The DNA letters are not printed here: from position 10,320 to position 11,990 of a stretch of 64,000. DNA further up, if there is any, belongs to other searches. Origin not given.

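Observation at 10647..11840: Flagellar-locus sigma-54 paralog with atypical region I, encoded within a sigma-54-dependent operon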

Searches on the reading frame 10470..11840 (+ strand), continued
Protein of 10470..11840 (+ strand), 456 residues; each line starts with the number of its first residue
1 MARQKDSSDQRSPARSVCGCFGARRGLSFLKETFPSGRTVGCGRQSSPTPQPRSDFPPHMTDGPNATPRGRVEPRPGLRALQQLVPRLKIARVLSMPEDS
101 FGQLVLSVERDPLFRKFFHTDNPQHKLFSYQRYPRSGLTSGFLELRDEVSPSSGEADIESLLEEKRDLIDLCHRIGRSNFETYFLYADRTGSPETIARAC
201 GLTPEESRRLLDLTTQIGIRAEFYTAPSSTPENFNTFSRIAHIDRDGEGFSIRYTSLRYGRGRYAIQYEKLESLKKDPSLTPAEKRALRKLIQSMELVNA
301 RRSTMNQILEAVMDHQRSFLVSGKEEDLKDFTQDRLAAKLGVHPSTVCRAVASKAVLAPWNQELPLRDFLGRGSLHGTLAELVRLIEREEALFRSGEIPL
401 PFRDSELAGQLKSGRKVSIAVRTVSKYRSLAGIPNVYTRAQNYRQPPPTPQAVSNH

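Call 23: search_solved_structures(query=A1, max_evalue=1, show_alignments=2)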
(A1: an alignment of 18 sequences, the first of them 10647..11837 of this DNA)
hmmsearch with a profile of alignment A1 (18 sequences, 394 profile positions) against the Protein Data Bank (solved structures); distinct sequences matched with E-value up to 1: 27.
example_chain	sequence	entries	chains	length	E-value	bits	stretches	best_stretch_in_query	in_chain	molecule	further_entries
5ui5_I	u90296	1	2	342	1.3e-27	99.9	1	168-378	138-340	RNA polymerase sigma factor RpoN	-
9mse_M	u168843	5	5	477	5.7e-14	54.9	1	217-378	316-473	RNA polymerase sigma-54 factor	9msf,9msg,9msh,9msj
8f1i_M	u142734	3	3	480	5.8e-14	54.9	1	217-378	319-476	RNA polymerase sigma-54 factor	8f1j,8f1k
9q91_M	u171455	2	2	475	7e-14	54.6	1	220-378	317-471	RNA polymerase sigma-54 factor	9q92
5nwt_M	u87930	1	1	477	8.6e-14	54.3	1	220-378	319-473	RNA polymerase sigma-54 factor,RNA polymerase sigma-54 factor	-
5ui8_M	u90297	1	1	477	1.2e-13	53.8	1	220-378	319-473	RNA polymerase sigma-54 factor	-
7qv9_M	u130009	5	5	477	1.2e-13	53.8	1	220-378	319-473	RNA polymerase sigma-54 factor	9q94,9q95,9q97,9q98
7qwp_M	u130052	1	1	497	1.3e-13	53.7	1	220-378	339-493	RNA polymerase sigma-54 factor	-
7qxi_M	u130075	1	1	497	1.3e-13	53.7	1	220-378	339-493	RNA polymerase sigma-54 factor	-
9q90_M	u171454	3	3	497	1.3e-13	53.7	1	220-378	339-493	RNA polymerase sigma-54 factor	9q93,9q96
8re4_M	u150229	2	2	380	4.1e-13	52.1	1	218-373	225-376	RNA polymerase sigma-54 factor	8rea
8reb_M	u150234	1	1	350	5.9e-13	51.6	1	222-373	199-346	RNA polymerase sigma-54 factor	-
8rec_M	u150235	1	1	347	1.7e-12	50.1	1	229-373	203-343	RNA polymerase sigma-54 factor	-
8red_M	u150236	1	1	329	6.6e-12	48.1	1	242-373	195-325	RNA polymerase sigma-54 factor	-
8ree_M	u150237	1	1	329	1.2e-11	47.3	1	243-373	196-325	RNA polymerase sigma-54 factor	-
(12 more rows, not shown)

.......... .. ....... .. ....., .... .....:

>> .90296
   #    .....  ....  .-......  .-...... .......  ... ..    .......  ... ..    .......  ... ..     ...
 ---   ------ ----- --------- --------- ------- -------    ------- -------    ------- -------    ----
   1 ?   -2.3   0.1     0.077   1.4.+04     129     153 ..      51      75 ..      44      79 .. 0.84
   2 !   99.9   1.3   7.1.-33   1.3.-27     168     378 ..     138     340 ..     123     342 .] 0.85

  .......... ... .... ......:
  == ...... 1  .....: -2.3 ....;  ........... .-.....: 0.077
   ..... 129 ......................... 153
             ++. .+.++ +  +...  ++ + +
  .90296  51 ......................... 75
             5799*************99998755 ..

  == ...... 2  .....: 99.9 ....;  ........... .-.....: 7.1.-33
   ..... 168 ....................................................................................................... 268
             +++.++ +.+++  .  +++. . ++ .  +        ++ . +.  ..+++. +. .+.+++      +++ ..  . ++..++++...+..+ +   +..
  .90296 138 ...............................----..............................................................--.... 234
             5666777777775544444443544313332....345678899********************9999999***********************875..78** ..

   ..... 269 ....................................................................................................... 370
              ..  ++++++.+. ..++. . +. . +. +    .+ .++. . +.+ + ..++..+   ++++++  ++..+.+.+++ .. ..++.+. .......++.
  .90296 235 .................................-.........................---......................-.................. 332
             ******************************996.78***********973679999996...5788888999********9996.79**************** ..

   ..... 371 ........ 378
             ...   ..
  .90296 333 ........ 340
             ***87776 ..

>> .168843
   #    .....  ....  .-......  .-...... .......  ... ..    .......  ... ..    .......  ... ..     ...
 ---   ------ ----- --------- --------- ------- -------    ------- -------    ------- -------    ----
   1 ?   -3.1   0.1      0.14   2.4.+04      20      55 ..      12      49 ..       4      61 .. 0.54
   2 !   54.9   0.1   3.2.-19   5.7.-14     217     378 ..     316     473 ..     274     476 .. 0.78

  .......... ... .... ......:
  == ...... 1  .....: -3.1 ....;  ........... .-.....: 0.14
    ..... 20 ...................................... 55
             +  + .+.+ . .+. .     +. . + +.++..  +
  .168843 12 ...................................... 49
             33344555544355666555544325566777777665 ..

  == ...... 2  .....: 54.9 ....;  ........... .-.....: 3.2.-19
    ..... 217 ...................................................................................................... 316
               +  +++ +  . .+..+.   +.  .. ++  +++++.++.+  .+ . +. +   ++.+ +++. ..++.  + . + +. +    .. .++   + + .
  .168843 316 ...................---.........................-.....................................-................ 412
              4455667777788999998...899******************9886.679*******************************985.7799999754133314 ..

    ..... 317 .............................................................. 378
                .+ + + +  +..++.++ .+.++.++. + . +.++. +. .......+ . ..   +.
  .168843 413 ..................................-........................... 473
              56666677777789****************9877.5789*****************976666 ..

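Call 24: fold_search(model_id=the predicted structure, library=pdb)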
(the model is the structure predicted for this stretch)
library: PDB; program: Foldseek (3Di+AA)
matches with E <= 10: 352; with E <= 0.001: 24
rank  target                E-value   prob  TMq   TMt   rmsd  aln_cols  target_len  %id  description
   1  9msg_M                1.4e-10  1.00  0.37  0.33  27.9       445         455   16  De novo SigN RNA polymerase transcription initiation intermediate with bound SigN-RII (released 2025-08-13)
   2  9msf_M                4.7e-10  1.00  0.36  0.34  23.9       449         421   16  de novo SigN RNA polymerase transcription initiation intermediate with post-catalytic bEBP state (RPi1 closed ring) (released 2025-08-13)
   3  8f1k_M                1.0e-09  1.00  0.41  0.40  21.4       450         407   17  SigN RNA polymerase early-melted intermediate bound to full duplex DNA fragment dhsU36 (-12T) (released 2023-04-05)
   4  8f1j_M                1.2e-09  1.00  0.42  0.41  21.2       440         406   18  SigN RNA polymerase early-melted intermediate bound to mismatch DNA fragment dhsU36mm2 (-12A) (released 2023-04-05)
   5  8f1i_M                4.2e-09  1.00  0.42  0.41  21.3       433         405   17  SigN RNA polymerase early-melted intermediate bound to mismatch fragment dhsU36mm1 (-12T) (released 2023-04-05)
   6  9q97_M                4.6e-09  1.00  0.36  0.35  24.4       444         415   16  CryoEM structure of bacterial transcription intermediate complex mediated by activator PspF containing nifH promoter D (released 2025-03-26)
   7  9mse_M                6.1e-09  1.00  0.43  0.41  21.4       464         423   17  de novo SigN RNA polymerase transcription initiation intermediate with pre-catalytic bEBP state (RPi1 open ring) (released 2025-08-13)
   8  7qwp_M                2.3e-08  1.00  0.37  0.36  17.7       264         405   20  CryoEM structure of bacterial transcription close complex (RPc) (released 2022-11-09)
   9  9q92_M                7.5e-08  1.00  0.35  0.34  24.1       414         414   17  CryoEM structure of bacterial transcription intermediate complex mediated by activator PspF containing nifH promoter D (released 2025-07-16)
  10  9q98_M                8.3e-08  1.00  0.37  0.36  23.8       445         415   16  CryoEM structure of bacterial transcription intermediate complex mediated by activator PspF containing nifH promoter D (released 2025-03-26)
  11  7qxi_M                1.1e-07  1.00  0.31  0.30  18.7       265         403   20  Cryo-EM structure of RNA polymerase-sigma54 holo enzyme with promoter DNA closed complex (released 2022-11-09)
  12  9msh_M                1.2e-07  1.00  0.36  0.38  16.2       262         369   20  de novo SigN RNA polymerase open complex (RPo) (released 2025-08-13)
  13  9msj_M                1.3e-07  1.00  0.35  0.37  16.9       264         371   19  de novo SigN RNA polymerase NTP-bound open complex (RPo+2A) (released 2025-08-13)
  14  5nwt_M                3.2e-07  1.00  0.24  0.23  17.9       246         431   21  Crystal Structure of Escherichia coli RNA polymerase - Sigma54 Holoenzyme complex (released 2017-09-13)
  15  7qv9_M                3.3e-07  1.00  0.41  0.40  22.4       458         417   16  CryoEM structure of bacterial transcription intermediate complex mediated by activator PspF (released 2022-11-09)
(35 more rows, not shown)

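Call 25: find_encoding_contigs(protein=P0017, flank=10000, max_places=2)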
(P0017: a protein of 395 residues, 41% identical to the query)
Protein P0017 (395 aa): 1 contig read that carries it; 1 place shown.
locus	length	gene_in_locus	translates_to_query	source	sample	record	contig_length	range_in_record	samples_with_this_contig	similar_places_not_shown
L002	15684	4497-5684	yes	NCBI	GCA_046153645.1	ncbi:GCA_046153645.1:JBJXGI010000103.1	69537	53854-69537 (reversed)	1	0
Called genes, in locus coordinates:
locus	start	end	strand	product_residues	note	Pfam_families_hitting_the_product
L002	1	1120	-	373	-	PF05940:NnrS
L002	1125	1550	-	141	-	PF02082:Rrf2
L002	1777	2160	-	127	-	PF00072:Response_reg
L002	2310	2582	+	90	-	PF12728:HTH_17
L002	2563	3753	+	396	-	PF24624:Int_N (weak), PF00589:Phage_integrase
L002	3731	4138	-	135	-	-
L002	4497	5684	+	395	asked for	PF04552:Sigma54_DBD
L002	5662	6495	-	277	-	PF04542:Sigma70_r2, PF08281:Sigma70_r4_2, PF04545:Sigma70_r4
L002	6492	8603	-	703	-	PF00771:FHIPEP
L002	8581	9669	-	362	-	PF01312:Bac_export_2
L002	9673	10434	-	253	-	PF01311:Bac_export_1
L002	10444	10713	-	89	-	PF01313:Bac_export_3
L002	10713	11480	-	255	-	PF00813:FliP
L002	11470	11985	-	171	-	PF04347:FliO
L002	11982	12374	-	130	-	PF01052:FliMN_C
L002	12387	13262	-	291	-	PF02154:FliM, PF01052:FliMN_C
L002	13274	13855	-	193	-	PF03748:FliL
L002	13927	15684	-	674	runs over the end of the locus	PF00460:Flg_bb_rod, PF22692:LlgE_F_G_D1 (weak), PF07559:FlgE_D2, PF06429:Flg_bbr_C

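Call 26: find_encoding_contigs(protein=P0044, flank=10000, max_places=2)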
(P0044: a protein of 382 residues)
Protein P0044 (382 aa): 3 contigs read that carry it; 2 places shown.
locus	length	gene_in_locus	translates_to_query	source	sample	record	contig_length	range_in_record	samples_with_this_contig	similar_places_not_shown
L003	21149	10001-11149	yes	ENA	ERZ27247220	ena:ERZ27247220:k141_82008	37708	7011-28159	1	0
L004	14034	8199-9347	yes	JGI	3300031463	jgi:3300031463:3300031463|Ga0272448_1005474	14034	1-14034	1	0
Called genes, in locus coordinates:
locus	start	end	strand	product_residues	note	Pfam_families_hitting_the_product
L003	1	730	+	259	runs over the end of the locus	PF02463:SMC_N (weak), PF00005:ABC_tran, PF13304:AAA_21 (faint)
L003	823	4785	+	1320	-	PF02514:CobN-Mg_chel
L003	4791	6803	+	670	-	PF07728:AAA_5 (faint), PF01078:Mg_chelatase (weak), PF17863:AAA_lid_2, PF26791:AAPxQ, PF00092:VWA, PF13519:VWA_2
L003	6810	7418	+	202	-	PF13103:TonB_2, PF03544:TonB_C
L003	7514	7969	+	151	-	PF01475:FUR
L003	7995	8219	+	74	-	PF04023:FeoA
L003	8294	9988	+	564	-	PF01926:MMR_HSR1, PF02421:FeoB_N, PF07670:Gate, PF07664:FeoB_C, PF07670:Gate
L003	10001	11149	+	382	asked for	PF04552:Sigma54_DBD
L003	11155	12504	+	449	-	PF00989:PAS, PF13426:PAS_9, PF00158:Sigma54_activat, PF14532:Sigma54_activ_2, PF00004:AAA, PF07728:AAA_5, PF25601:AAA_lid_14, PF02954:HTH_8, +3 more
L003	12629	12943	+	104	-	-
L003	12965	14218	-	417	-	PF01547:SBP_bac_1, PF13416:SBP_bac_8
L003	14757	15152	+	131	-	PF02579:Nitro_FeMo-Co (weak)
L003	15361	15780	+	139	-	PF17253:DUF5320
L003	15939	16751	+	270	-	PF02579:Nitro_FeMo-Co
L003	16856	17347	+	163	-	-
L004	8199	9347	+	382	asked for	PF04552:Sigma54_DBD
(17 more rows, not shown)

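Call 37: find_encoding_contigs(protein=P0010, flank=10000, max_places=2)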
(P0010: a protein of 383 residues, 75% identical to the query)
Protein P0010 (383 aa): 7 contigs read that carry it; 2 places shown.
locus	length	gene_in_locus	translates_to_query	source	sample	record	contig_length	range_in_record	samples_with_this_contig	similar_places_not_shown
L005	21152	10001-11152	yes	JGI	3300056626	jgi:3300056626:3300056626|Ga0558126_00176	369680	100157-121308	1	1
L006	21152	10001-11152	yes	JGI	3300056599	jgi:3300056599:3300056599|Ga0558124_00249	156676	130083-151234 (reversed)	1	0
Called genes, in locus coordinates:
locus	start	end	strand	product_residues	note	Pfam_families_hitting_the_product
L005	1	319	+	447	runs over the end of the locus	-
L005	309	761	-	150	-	-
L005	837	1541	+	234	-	PF00460:Flg_bb_rod, PF22692:LlgE_F_G_D1, PF06429:Flg_bbr_C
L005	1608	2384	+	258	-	PF00460:Flg_bb_rod, PF22692:LlgE_F_G_D1, PF06429:Flg_bbr_C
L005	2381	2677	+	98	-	PF13144:ChapFlgA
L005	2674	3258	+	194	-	PF02107:FlgH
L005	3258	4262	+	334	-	PF02119:FlgI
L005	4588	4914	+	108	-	PF04316:FlgM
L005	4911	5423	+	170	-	PF05130:FlgN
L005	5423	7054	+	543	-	PF00460:Flg_bb_rod (weak), PF22638:FlgK_D1, PF07196:Flagellin_IN, PF06429:Flg_bbr_C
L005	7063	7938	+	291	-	PF00669:Flagellin_N, PF00700:Flagellin_C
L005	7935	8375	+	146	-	PF02623:FliW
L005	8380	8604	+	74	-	PF02599:CsrA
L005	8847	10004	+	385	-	PF02518:HATPase_c, PF00072:Response_reg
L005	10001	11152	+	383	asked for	PF04552:Sigma54_DBD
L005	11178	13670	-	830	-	PF08447:PAS_3, PF00512:HisKA, PF02518:HATPase_c, PF00072:Response_reg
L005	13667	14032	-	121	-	-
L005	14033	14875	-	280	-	PF04542:Sigma70_r2, PF04539:Sigma70_r3 (weak), PF08281:Sigma70_r4_2, PF04545:Sigma70_r4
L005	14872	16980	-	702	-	PF00771:FHIPEP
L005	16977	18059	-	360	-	PF01312:Bac_export_2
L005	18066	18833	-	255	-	PF01311:Bac_export_1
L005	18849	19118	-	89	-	PF01313:Bac_export_3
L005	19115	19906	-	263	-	PF00813:FliP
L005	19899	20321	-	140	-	PF04347:FliO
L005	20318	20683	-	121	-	PF01052:FliMN_C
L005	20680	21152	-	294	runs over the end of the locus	PF01052:FliMN_C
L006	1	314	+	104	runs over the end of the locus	-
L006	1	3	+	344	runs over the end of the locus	-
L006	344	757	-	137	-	-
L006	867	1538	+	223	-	PF00460:Flg_bb_rod (weak), PF22692:LlgE_F_G_D1, PF06429:Flg_bbr_C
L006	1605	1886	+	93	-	PF00460:Flg_bb_rod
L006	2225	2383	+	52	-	PF06429:Flg_bbr_C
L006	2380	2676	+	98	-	PF13144:ChapFlgA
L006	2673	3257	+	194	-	PF02107:FlgH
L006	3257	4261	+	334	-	PF02119:FlgI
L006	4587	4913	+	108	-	PF04316:FlgM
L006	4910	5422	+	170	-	PF05130:FlgN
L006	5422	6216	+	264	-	PF00460:Flg_bb_rod (weak), PF22638:FlgK_D1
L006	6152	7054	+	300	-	PF22638:FlgK_D1, PF07196:Flagellin_IN, PF06429:Flg_bbr_C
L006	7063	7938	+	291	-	PF00669:Flagellin_N, PF00700:Flagellin_C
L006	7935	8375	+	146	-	PF02623:FliW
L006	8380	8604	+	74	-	PF02599:CsrA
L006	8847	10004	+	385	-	PF02518:HATPase_c, PF00072:Response_reg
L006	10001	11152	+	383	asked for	PF04552:Sigma54_DBD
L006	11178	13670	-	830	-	PF08447:PAS_3, PF00512:HisKA, PF02518:HATPase_c, PF00072:Response_reg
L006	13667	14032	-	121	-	-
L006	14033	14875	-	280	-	PF04542:Sigma70_r2, PF04539:Sigma70_r3 (weak), PF08281:Sigma70_r4_2, PF04545:Sigma70_r4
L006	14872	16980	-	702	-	PF00771:FHIPEP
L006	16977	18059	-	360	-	PF01312:Bac_export_2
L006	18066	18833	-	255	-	PF01311:Bac_export_1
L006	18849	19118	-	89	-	PF01313:Bac_export_3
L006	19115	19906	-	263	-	PF00813:FliP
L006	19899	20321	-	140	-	PF04347:FliO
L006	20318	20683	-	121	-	PF01052:FliMN_C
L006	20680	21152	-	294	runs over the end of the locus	PF01052:FliMN_C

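Call 38: find_encoding_contigs(protein=P0043, flank=10000, max_places=2)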
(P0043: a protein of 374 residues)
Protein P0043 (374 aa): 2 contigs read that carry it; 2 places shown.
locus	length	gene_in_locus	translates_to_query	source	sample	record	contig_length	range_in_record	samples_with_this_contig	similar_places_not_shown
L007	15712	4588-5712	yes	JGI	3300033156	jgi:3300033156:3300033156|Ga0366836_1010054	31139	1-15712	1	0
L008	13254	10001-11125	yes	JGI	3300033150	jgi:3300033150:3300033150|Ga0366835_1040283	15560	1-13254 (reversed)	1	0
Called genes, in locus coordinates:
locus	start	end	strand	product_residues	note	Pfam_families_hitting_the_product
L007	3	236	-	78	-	?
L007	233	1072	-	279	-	PF00941:FAD_binding_5, PF03450:CO_deh_flav_C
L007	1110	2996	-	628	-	PF17297:PEPCK_N, PF00821:PEPCK_GTP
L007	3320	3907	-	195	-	-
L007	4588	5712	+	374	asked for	PF04552:Sigma54_DBD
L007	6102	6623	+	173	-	-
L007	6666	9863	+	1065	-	-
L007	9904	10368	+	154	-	PF06305:LapA_dom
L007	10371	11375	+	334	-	PF13426:PAS_9, PF00512:HisKA, PF02518:HATPase_c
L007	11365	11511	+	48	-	PF00072:Response_reg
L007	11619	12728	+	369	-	PF00158:Sigma54_activat, PF14532:Sigma54_activ_2, PF07728:AAA_5, PF25601:AAA_lid_14, PF02954:HTH_8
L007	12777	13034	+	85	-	-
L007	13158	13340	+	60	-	-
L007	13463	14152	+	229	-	PF00072:Response_reg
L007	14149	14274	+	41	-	-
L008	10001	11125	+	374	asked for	PF04552:Sigma54_DBD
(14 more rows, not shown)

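Call 41: find_encoding_contigs(protein=P0080, flank=10000, max_places=2)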
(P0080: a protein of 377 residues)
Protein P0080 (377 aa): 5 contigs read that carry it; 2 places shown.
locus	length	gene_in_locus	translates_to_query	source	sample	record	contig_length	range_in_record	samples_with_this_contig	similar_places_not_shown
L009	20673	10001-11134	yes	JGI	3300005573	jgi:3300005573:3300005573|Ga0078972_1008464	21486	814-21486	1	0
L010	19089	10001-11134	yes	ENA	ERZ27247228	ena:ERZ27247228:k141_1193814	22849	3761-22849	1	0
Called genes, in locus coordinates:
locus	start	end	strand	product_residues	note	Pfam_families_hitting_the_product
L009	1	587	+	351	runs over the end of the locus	PF01628:HrcA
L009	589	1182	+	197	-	PF01025:GrpE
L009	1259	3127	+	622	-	PF00012:HSP70, PF06723:MreB_Mbl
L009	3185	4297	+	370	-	PF00226:DnaJ, PF01556:DnaJ_C, PF15777:Anti-TRAP (faint), PF17302:DUF5351 (faint), PF00684:DnaJ_CXXCXGXG, PF27659:CHP02642 (weak)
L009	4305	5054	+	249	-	PF20260:PUA_4, PF04452:Methyltrans_RNA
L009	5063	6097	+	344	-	PF00919:UPF0004, PF04055:Radical_SAM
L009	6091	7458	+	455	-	PF00990:GGDEF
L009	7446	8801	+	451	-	PF00990:GGDEF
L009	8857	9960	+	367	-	PF02463:SMC_N (weak), PF00005:ABC_tran, PF13304:AAA_21 (faint), PF17912:OB_MalK, PF08402:TOBE_2 (weak), PF03459:TOBE (weak)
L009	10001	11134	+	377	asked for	PF04552:Sigma54_DBD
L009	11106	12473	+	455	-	PF00072:Response_reg, PF00158:Sigma54_activat, PF14532:Sigma54_activ_2, PF00004:AAA (faint), PF07728:AAA_5 (faint), PF25601:AAA_lid_14, PF02954:HTH_8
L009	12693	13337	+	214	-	PF13589:HATPase_c_3 (faint), PF02518:HATPase_c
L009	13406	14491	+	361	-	PF13487:HD_5, PF01966:HD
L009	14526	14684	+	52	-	-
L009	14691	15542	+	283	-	PF27840:ScmC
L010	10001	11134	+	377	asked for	PF04552:Sigma54_DBD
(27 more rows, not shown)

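Call 42: find_encoding_contigs(protein=P0185, flank=10000, max_places=2)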
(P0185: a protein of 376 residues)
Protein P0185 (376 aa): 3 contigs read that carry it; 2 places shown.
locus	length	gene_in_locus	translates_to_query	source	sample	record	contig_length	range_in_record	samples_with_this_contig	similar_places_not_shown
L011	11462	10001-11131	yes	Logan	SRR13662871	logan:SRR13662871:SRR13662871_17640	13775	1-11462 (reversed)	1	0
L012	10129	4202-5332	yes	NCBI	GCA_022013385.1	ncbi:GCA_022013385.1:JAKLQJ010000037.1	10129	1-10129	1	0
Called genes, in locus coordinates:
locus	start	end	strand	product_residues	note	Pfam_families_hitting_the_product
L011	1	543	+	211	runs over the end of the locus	PF02666:PS_Dcarbxylase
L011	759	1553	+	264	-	PF01066:CDP-OH_P_transf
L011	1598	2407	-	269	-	PF14067:LssY_C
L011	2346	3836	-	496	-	PF00133:tRNA-synt_1, PF01406:tRNA-synt_1e (weak), PF09334:tRNA-synt_1g, PF00133:tRNA-synt_1, PF19303:Anticodon_3 (weak)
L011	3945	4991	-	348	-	PF13177:DNA_pol3_delta2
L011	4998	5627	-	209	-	PF02223:Thymidylate_kin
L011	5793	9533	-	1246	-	PF00317:Ribonuc_red_lgN, PF02867:Ribonuc_red_lgC, PF14890:Intein_splicing, PF14528:LAGLIDADG_3, PF12637:TSCPD (weak)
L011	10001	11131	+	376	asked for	PF04552:Sigma54_DBD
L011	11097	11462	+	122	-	?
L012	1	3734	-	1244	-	PF00317:Ribonuc_red_lgN, PF02867:Ribonuc_red_lgC, PF14890:Intein_splicing, PF14528:LAGLIDADG_3, PF12637:TSCPD (weak)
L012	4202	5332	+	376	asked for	PF04552:Sigma54_DBD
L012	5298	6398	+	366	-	PF00989:PAS (faint), PF13426:PAS_9 (weak), PF00512:HisKA, PF02518:HATPase_c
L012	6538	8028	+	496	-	PF00072:Response_reg, PF00158:Sigma54_activat, PF01078:Mg_chelatase (faint), PF14532:Sigma54_activ_2, PF07728:AAA_5 (weak), PF25601:AAA_lid_14, PF02954:HTH_8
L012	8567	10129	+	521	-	PF26696:PTL_trimer (faint)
